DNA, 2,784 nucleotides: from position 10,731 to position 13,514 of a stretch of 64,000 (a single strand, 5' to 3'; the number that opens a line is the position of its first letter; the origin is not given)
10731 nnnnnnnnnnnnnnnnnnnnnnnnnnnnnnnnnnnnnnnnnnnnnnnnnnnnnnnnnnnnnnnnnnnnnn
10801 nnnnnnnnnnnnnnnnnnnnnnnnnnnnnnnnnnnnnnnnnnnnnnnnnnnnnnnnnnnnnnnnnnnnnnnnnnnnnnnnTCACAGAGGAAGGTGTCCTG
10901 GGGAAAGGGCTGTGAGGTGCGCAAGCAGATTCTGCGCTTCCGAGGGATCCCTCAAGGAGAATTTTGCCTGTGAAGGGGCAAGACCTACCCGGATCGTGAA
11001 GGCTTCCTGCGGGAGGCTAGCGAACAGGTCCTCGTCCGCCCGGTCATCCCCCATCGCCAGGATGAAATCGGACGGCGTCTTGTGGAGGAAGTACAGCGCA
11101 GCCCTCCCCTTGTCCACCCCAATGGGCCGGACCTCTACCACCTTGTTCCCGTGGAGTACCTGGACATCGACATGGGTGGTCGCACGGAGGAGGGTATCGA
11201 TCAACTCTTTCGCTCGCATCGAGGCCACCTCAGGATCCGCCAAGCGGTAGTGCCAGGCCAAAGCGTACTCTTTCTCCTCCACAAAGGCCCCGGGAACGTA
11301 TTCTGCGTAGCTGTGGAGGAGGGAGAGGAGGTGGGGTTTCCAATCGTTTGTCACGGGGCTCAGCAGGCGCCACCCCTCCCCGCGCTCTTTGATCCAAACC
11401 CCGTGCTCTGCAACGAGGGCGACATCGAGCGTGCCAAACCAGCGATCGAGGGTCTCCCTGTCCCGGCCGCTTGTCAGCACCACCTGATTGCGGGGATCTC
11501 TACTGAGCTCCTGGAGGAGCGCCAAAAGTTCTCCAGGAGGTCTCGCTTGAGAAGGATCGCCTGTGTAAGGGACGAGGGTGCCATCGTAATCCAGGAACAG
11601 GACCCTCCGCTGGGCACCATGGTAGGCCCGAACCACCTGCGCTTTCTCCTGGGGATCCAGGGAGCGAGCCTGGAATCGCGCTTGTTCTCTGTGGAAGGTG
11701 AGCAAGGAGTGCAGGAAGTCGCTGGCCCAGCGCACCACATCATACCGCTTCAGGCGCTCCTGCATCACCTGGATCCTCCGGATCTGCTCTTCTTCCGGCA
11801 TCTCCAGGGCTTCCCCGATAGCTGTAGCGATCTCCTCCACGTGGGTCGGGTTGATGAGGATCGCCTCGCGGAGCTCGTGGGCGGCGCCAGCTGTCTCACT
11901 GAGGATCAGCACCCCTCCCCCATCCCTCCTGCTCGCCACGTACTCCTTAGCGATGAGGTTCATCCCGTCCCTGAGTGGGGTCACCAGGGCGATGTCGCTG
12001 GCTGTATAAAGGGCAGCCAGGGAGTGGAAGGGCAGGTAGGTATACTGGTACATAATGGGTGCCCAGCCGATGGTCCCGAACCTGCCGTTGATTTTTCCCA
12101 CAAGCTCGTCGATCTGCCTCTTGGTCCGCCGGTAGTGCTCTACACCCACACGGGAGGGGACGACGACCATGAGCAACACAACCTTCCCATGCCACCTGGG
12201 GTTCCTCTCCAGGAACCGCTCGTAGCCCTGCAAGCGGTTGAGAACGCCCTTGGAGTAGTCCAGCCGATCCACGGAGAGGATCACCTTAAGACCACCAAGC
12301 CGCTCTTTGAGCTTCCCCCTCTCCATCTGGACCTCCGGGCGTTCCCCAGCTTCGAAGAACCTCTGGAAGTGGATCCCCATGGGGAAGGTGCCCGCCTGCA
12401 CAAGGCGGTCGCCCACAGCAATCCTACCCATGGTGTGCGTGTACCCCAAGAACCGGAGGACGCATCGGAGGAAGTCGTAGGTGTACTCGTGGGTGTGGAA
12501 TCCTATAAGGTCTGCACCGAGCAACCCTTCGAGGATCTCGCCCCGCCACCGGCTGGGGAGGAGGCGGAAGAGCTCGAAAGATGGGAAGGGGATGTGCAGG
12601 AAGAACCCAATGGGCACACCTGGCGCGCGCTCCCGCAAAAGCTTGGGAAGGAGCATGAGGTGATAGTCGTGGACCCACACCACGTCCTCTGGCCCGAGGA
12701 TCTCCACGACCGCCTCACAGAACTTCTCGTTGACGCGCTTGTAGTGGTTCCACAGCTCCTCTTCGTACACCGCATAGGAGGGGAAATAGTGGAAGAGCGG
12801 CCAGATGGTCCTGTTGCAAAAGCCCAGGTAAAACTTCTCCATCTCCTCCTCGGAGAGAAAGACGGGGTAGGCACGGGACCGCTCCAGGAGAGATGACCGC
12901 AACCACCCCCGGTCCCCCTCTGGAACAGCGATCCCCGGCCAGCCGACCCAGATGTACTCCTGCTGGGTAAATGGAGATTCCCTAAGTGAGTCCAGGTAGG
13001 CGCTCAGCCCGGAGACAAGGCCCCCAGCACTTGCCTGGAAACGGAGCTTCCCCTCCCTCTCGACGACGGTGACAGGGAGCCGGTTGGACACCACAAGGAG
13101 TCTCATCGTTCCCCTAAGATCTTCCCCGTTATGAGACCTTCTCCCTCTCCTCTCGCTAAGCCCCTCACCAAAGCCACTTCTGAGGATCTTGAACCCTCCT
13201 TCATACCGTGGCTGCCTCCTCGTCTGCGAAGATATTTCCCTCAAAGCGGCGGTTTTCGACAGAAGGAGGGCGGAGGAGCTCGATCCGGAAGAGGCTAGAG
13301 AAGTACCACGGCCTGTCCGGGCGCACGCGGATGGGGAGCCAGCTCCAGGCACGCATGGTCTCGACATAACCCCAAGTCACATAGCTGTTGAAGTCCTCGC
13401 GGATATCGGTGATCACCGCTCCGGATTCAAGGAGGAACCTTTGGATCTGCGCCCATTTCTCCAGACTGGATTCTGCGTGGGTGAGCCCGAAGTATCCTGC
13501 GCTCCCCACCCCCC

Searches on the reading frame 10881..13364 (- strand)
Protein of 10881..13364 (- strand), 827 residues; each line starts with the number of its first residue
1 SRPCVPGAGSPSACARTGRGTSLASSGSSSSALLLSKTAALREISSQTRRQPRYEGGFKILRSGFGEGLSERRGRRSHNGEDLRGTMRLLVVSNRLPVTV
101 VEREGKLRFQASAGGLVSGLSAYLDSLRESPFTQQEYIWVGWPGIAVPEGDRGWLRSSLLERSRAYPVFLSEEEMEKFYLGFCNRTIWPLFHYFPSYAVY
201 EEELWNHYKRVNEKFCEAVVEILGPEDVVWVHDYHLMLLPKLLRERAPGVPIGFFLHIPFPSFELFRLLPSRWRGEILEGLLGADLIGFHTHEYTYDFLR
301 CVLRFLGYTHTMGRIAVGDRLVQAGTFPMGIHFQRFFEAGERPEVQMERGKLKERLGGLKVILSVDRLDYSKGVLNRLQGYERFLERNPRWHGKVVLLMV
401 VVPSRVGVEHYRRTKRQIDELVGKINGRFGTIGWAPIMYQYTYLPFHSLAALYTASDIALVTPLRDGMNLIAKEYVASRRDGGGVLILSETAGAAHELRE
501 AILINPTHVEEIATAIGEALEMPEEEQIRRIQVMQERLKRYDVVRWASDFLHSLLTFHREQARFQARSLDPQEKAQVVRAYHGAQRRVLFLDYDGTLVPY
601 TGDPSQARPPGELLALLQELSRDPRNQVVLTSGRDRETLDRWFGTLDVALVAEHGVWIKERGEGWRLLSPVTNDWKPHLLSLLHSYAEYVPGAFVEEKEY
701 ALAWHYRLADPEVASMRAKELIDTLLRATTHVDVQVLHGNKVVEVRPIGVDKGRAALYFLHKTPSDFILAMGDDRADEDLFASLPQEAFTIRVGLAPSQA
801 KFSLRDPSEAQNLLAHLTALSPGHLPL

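Call 65: find_homologous_proteins(query=window:10881-13364:-, max_evalue=1e-50)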
Query window:10881-13364:- (827 aa): 8000 proteins with E <= 1e-50 among 8000 candidates; the best 120 are listed.
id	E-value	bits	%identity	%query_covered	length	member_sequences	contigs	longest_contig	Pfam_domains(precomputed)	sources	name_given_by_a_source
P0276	0.0e+0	1705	100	90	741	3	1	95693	PF00982.28,PF02358.23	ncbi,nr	ncbi:MAG: bifunctional alpha,alpha-trehalose-phosphate synthase (UDP-forming)/trehalose-phosphatase 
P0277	0.0e+0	1319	78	89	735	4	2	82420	PF00982.28,PF02358.23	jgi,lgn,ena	-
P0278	0.0e+0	1123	65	89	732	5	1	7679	PF00982.28,PF02358.23,PF08282.19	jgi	jgi:trehalose 6-phosphate synthase/phosphatase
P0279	0.0e+0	1103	63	89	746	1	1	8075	PF00982.28,PF02358.23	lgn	-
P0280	0.0e+0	1100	63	89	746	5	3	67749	PF00982.28,PF02358.23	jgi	jgi:trehalose 6-phosphate synthase/phosphatase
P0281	0.0e+0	1099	64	88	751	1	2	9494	PF00982.28,PF02358.23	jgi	jgi:trehalose 6-phosphate synthase/phosphatase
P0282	0.0e+0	1098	64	88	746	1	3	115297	PF00982.28,PF02358.23,PF08282.19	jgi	jgi:trehalose 6-phosphate synthase/phosphatase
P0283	0.0e+0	1093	62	89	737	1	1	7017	PF00982.28,PF02358.23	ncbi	-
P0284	0.0e+0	1092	63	88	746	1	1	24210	PF00982.28,PF02358.23,PF08282.19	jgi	jgi:trehalose 6-phosphate synthase/phosphatase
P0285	0.0e+0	1089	65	89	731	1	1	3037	PF00982.28,PF02358.23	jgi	-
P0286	0.0e+0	1089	63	88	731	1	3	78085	PF00534.27,PF00982.28,PF02358.23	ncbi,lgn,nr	ncbi:MAG: bifunctional alpha,alpha-trehalose-phosphate synthase (UDP-forming)/trehalose-phosphatase 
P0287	0.0e+0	1087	63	88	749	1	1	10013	PF00982.28,PF02358.23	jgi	jgi:trehalose 6-phosphate synthase/phosphatase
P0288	0.0e+0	1087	63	88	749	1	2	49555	PF00982.28,PF02358.23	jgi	jgi:trehalose 6-phosphate synthase/phosphatase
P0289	0.0e+0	1086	63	89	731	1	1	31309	PF00982.28,PF02358.23,PF08282.19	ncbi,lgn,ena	-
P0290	0.0e+0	1085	62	89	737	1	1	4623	PF00982.28,PF02358.23,PF08282.19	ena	-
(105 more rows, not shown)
